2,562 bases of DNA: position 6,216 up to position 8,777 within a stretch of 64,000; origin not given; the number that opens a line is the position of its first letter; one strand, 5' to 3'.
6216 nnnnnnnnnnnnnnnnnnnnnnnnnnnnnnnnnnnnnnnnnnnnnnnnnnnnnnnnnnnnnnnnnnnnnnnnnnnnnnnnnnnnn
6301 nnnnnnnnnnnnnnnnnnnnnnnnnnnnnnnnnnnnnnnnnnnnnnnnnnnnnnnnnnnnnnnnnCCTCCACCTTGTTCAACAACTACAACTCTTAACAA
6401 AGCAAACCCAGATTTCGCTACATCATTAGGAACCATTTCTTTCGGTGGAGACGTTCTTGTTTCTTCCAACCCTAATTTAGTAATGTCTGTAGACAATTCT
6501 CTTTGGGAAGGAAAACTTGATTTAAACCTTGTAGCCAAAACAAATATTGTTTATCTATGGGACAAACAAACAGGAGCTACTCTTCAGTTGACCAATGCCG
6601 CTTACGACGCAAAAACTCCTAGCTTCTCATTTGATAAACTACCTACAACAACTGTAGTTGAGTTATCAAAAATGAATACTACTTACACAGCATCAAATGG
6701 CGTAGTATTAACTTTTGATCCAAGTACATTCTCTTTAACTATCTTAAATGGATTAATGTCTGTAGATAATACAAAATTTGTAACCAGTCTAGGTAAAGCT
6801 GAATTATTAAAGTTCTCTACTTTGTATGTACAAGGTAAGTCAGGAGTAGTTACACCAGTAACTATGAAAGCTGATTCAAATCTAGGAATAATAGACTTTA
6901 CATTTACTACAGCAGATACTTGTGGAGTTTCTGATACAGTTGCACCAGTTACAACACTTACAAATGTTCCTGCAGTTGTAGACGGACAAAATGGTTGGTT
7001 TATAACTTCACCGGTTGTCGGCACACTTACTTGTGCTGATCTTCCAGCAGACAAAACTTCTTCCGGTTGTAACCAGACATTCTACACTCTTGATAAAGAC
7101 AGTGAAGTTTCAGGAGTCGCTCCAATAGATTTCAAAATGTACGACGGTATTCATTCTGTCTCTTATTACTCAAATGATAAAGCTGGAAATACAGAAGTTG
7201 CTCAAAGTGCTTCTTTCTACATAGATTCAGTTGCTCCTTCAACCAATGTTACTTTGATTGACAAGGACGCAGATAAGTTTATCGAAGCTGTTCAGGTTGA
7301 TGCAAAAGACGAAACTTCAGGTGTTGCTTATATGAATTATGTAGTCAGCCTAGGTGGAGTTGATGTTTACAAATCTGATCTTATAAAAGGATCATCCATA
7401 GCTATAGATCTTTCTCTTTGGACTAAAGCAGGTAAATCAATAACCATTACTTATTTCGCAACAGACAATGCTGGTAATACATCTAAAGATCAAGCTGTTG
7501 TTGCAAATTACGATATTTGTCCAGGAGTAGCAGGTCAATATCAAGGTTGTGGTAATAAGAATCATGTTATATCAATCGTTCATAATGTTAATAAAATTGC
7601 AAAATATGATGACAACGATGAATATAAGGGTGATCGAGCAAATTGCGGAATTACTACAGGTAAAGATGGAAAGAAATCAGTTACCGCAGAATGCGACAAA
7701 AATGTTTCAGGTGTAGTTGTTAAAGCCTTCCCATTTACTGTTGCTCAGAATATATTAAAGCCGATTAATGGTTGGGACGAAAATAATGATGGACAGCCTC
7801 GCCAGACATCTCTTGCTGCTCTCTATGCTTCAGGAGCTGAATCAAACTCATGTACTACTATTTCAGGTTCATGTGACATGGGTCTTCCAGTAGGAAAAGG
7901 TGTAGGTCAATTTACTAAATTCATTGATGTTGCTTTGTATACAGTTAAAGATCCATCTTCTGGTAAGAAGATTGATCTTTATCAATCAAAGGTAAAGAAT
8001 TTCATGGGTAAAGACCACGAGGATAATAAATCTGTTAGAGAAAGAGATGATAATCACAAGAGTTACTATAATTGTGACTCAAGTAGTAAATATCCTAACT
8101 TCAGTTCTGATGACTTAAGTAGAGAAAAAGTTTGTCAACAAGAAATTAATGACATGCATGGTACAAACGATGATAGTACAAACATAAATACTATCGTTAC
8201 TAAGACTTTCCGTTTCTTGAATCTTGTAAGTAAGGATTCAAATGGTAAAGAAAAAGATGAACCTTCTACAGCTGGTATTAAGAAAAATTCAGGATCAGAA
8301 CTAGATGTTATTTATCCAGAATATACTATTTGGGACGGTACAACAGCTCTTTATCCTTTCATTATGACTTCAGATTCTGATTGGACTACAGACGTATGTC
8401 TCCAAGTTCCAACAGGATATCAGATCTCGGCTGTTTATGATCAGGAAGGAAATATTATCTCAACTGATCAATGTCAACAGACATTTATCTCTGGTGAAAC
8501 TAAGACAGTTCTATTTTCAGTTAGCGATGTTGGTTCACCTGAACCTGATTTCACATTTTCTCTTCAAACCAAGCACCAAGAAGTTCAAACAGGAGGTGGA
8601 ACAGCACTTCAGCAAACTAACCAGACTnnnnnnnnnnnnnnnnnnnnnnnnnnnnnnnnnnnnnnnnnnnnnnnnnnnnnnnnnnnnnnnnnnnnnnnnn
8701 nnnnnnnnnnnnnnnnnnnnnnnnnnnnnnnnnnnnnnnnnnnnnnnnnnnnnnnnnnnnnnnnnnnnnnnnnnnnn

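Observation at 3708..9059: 1783-aa surface protein with NHL propeller, Ig-like and peptidoglycan-binding domains and a recent internal tandem duplication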

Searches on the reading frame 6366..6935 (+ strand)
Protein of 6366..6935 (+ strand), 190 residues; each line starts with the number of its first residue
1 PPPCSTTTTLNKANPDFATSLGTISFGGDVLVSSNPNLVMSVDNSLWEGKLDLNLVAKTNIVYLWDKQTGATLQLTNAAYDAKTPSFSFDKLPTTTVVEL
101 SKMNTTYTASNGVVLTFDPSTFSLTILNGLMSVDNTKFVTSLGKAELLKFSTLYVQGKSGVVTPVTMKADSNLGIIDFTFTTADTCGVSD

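Call 57: search_solved_structures(query=A2, max_evalue=10)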
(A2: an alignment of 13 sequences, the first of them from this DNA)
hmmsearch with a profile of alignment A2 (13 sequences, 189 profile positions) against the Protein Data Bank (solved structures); distinct sequences matched with E-value up to 10: 12.
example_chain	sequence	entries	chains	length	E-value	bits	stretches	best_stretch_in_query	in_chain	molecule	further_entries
8t5c_D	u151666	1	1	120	0.02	17.9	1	6-59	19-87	D5 nanobody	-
6m5y_A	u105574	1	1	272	0.044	16.8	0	87-139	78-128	Galectin-1,Galectin-1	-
8uzc_H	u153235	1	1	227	0.073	16.1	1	20-83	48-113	UT14 Fab heavy chain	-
7si2_E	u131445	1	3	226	0.25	14.3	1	20-66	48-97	10-28 Heavy Chain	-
9n5y_I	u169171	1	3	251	0.26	14.3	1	15-69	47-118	Fab heavy antibody AEL31311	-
7ukm_X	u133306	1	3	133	0.34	13.9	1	13-65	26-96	12-19 Fab Heavy Chain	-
8bcz_E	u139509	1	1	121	0.64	13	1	19-66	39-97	EY6A heavy chain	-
5oql_A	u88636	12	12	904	0.67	12.9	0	33-71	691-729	Periodic tryptophan protein 2-like protein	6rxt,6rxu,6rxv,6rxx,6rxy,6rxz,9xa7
7n4l_H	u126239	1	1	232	0.77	12.7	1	20-65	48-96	WRAIR-2125 antibody Fab heavy chain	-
5j13_C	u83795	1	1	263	0.86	12.6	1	15-66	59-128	anti-TSLP Fab-fragment, heavy chain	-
8h07_N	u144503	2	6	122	0.87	12.6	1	14-64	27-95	6-2C H chain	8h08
6xob_M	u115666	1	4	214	1.2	12.1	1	20-75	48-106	EEEV-143 Fab heavy chain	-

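Call 60: predict_structure(alignment_id=A2)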
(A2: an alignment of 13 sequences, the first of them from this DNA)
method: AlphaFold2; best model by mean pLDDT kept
length: 190 residues; sequences in the alignment: 13
mean_pLDDT: 88.6   pTM: 0.60
mean pLDDT of the five models: 88.6, 88.0, 87.8, 86.6, 86.6
residues with pLDDT >= 90: 135; 70-90: 36; 50-70: 9; < 50: 10
segments of 3 or more residues with pLDDT < 50: 1-3, 184-190
pLDDT, mean of each block of 10 residues (from residue 1): 71 94 95 96 95 92 94 93 95 77 89 92 96 96 96 92 91 85 44
secondary structure, 60 per line:
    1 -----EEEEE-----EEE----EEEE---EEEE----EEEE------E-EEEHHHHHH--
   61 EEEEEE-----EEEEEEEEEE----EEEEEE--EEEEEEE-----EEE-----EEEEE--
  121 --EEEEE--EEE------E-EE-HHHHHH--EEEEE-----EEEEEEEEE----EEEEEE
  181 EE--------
elements in order: E6-10 E16-18 E23-26 E30-33 E38-41 E50-52 H53-58 E61-66 E72-81 E86-91 E94-100 E106-108 E114-118 E123-127 E130-132 H144-149 E152-156 E162-170 E175-182
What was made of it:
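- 6366..6929 (+): Module 2: A2 (aa 887-981, nt 6366-6650) plus B2 (aa 982-1074, nt 6651-6929); bracketed by Cys890 and Cys1072. AF2 model with mean pLDDT 88.6: two ~90-aa all-beta domains of similar strand order (call 60).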

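Call 64: fold_search(model_id=the predicted structure, library=pdb)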
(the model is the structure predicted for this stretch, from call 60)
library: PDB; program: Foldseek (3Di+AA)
matches with E <= 10: 828; with E <= 0.001: 0
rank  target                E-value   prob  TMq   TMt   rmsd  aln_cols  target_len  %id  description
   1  7b17_B                1.6e-01  0.05  0.13  0.11  18.4       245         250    8  SARS-CoV-spike RBD bound to two neutralising nanobodies. (released 2021-02-10)
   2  2d7t_H                1.7e-01  0.12  0.14  0.18  13.6       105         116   10  Crystal structure of human anti polyhydroxybutyrate antibody Fv (released 2006-12-12)
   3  3ifv_C                2.2e-01  0.08  0.18  0.15  15.0       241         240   11  Crystal structure of the Haloferax volcanii proliferating cell nuclear antigen (released 2009-09-01)
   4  8v9x                  2.3e-01  0.10  0.14  0.19  13.4       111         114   10  X-ray crystal structure of JGFN4 complex with fentanyl (released 2024-08-07)
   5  5fcs_H                2.4e-01  0.05  0.13  0.12  15.9       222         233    8  Diabody (released 2016-12-14)
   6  7nd7_F                2.6e-01  0.09  0.13  0.16  14.2       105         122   10  EM structure of SARS-CoV-2 Spike glycoprotein in complex with COVOX-316 Fab (released 2021-03-03)
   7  3ifv_A                2.7e-01  0.06  0.17  0.16  15.0       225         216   12  Crystal structure of the Haloferax volcanii proliferating cell nuclear antigen (released 2009-09-01)
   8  3ifv_B                2.9e-01  0.07  0.16  0.14  15.5       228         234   13  Crystal structure of the Haloferax volcanii proliferating cell nuclear antigen (released 2009-09-01)
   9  8u8b_A                3.8e-01  0.10  0.17  0.03  18.6       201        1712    8  Cryo-EM structure of LRRK2 bound to type II inhibitor rebastinib (released 2024-01-31)
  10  8u7l_A                3.8e-01  0.04  0.12  0.03  17.1       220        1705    8  Cryo-EM structure of LRRK2 bound to type II inhibitor GZD824 (released 2024-01-31)
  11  3tjn_D                4.2e-01  0.08  0.18  0.18  16.7       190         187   14  HtrA1 catalytic domain, apo form (released 2012-05-16)
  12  7kn6_C                4.4e-01  0.08  0.13  0.17  14.0       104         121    9  Crystal structure of SARS-CoV-2 receptor binding domain complexed with nanobody VHH V and antibody Fab CC12.3 (released 2021-01-20)
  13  5hvg_D                4.7e-01  0.08  0.13  0.16  12.4       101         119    7  Crystal Structure of Thrombin-activatable Fibrinolysis Inhibitor in Complex with an Inhibitory Nanobody (VHH-a204) (released 2016-06-22)
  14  8wu8_C                4.9e-01  0.04  0.14  0.11  16.0       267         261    7  Crystal structure of the human RAD9-RAD1(F64A/M256A/F266A)-HUS1-RHINO(88-99) complex (released 2024-02-14)
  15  2aep_H                5.2e-01  0.07  0.14  0.15  14.6       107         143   11  An epidemiologically significant epitope of a 1998 influenza virus neuraminidase forms a highly hydrated interface in  (released 2005-12-20)
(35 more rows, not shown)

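Call 68: fold_search(model_id=the predicted structure, library=viral)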
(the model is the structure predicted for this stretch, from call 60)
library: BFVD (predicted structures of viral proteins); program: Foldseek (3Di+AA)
matches with E <= 10: 714; with E <= 0.001: 0
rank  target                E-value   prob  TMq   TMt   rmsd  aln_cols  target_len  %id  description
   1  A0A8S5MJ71            1.1e-02  0.12  0.14  0.10  17.8       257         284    6  Uncharacterized protein [Siphoviridae sp. ctHMI2]
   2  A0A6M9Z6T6            1.3e-02  0.20  0.15  0.07  17.6       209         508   10  (no name in the UniProt tables at hand)
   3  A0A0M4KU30            1.6e-02  0.20  0.16  0.05  17.8       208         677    9  Putative ORF2 polyprotein [Rhizoctonia solani barnavirus 1]
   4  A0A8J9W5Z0            2.1e-02  0.18  0.15  0.03  19.3       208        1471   10  (no name in the UniProt tables at hand)
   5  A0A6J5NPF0            3.2e-02  0.20  0.17  0.08  18.6       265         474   12  Uncharacterized protein [uncultured Caudovirales phage]
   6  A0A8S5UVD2            3.4e-02  0.16  0.18  0.12  22.1       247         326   10  Tail fiber protein [Siphoviridae sp. ctwfx1]
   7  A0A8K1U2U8            4.4e-02  0.12  0.15  0.06  17.4       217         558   10  Serine protease [Riboviria sp.]
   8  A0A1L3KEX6            5.2e-02  0.18  0.17  0.08  16.6       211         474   11  (no name in the UniProt tables at hand)
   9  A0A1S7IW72            5.8e-02  0.18  0.18  0.05  17.8       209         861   15  (no name in the UniProt tables at hand)
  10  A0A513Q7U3            5.8e-02  0.16  0.18  0.09  19.1       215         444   12  ORF1a (Fragment) [Porcine astrovirus 1]
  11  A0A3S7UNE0            6.4e-02  0.18  0.17  0.06  18.4       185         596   11  Putative serine protease (Fragment) [Mamastrovirus 1]
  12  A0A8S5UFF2            6.8e-02  0.15  0.19  0.16  18.9       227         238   10  Uncharacterized protein [Myoviridae sp. ctcyQ27]
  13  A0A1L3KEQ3            7.2e-02  0.16  0.17  0.07  17.2       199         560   11  (no name in the UniProt tables at hand)
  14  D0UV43                7.6e-02  0.16  0.17  0.04  18.2       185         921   13  Putative serine protease [Human astrovirus-6]
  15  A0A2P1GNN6            7.6e-02  0.15  0.16  0.03  17.1       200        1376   12  Non-structural polyprotein 1AB [Zhejiang gunthers frog astrovirus]
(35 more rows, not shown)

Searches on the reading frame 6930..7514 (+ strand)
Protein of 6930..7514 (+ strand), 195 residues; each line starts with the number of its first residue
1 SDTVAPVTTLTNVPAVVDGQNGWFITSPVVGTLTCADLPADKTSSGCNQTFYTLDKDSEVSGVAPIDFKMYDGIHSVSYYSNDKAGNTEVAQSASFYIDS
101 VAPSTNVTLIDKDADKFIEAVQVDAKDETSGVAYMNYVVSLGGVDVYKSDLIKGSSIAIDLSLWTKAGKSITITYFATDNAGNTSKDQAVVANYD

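Call 59: search_protein_families(library=pfam, proteins=[window:6930-7514:+], max_evalue=10)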
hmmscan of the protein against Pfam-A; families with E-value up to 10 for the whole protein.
window:6930-7514:+ (195 aa): 5 families
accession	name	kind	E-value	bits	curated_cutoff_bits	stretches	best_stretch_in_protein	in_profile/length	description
PF19077.6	Big_13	-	7.2e-05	23.7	27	1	50-99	52-101/102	Bacterial Ig-like domain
PF02494.22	HYR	-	0.0025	18.6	21.7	2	168-185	57-73/81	HYR domain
PF24893.1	DUF7743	-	0.0037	17.4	27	1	98-157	2-57/120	Domain of unknown function (DUF7743)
PF08305.17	NPCBM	-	0.076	13.5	23.9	1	102-193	46-133/137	NPCBM/NEW2 domain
PF17936.7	Big_6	-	0.13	13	27.6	1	165-192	56-81/83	Bacterial Ig domain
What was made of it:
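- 6933..7511 (+): Two OmpL47-type beta-barrel / Big_13-like domains, aa 1076-1268. Pfam Big_13 at E 7e-05, below threshold (call 59).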

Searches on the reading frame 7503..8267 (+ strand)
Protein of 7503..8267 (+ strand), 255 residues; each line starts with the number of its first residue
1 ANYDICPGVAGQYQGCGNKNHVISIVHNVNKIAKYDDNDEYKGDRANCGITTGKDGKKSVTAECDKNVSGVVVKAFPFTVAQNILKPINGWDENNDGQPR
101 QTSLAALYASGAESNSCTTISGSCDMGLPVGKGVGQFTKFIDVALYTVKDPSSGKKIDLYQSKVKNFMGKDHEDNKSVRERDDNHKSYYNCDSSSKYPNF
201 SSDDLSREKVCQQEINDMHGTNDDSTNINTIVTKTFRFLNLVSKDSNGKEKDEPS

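Call 59: search_protein_families(library=pfam, proteins=[window:7503-8267:+], max_evalue=10)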
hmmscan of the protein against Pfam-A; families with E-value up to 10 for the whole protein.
window:7503-8267:+ (255 aa): 0 families

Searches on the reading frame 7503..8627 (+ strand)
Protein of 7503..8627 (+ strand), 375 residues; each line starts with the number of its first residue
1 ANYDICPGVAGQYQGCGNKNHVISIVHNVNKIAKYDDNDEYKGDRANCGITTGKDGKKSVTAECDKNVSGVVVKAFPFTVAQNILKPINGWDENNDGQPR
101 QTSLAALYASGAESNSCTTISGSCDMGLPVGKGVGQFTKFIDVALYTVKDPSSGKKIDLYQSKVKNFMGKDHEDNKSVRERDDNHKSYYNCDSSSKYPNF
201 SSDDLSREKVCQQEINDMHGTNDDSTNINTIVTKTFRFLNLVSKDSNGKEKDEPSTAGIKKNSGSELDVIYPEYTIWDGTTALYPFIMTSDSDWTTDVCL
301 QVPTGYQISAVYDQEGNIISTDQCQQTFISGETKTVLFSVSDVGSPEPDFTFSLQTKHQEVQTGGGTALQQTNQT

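Call 85: search_solved_structures(query=A3, max_evalue=10)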
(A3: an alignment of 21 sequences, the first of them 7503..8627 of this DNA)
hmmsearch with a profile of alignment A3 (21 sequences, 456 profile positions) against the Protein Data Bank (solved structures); distinct sequences matched with E-value up to 10: 1.
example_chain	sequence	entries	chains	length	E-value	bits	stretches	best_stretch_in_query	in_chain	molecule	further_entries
5wtl_A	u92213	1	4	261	1.1e-17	68.2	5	11-48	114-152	OmpA family protein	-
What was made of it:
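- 7512..8267 (+): Cys/Asp/Lys-rich domain, aa 1269-1520; first part of a conserved C-terminal cassette. It starts with the remnant of a TSP3-type repeat (D-x-CP...GC) and carries a ~45-aa acidic insertion. Profile A3 hits only the TSP3 repeats of PDB 5wtl (call 85).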

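Call 86: search_protein_families(library=pfam, alignment_id=A3, max_evalue=0.1)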
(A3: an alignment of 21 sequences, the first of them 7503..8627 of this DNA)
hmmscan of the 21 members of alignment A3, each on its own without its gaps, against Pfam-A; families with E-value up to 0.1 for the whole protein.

A. member 1, window:7503-8627:+ (375 aa): 0 families

B. families by the number of members that match (of 21 scanned): 7 families
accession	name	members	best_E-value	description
PF02412.23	TSP_3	4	0.00041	Thrombospondin type 3 repeat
PF01471.23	PG_binding_1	2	9.3e-11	Putative peptidoglycan binding domain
PF04812.18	HNF-1B_C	1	0.0034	Hepatocyte nuclear factor 1 (HNF-1), beta isoform C terminus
PF25745.1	Phage_GP58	1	0.02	Bacteriophage GP58 protein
PF01839.29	FG-GAP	1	0.034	FG-GAP repeat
PF11259.13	DUF3060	1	0.039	Protein of unknown function (DUF3060)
PF18463.6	PCSK9_C3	1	0.091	Proprotein convertase subtilisin-like/kexin type 9 C-terminal domain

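Call 93: find_related_loci(query=A3, collection=viral_contigs, flank=5000)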
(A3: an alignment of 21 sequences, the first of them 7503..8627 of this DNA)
Query A3 (375 aa) in viral_contigs; peptide patterns used: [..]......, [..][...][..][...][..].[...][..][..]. (x = any residue, [..] = any of these).
40 stretches matched a pattern, but none encodes a relative of the query by tblastn (E <= 1e-3).
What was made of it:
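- Tried and rejected: IMG/VR scan for the cassette: none (call 93).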
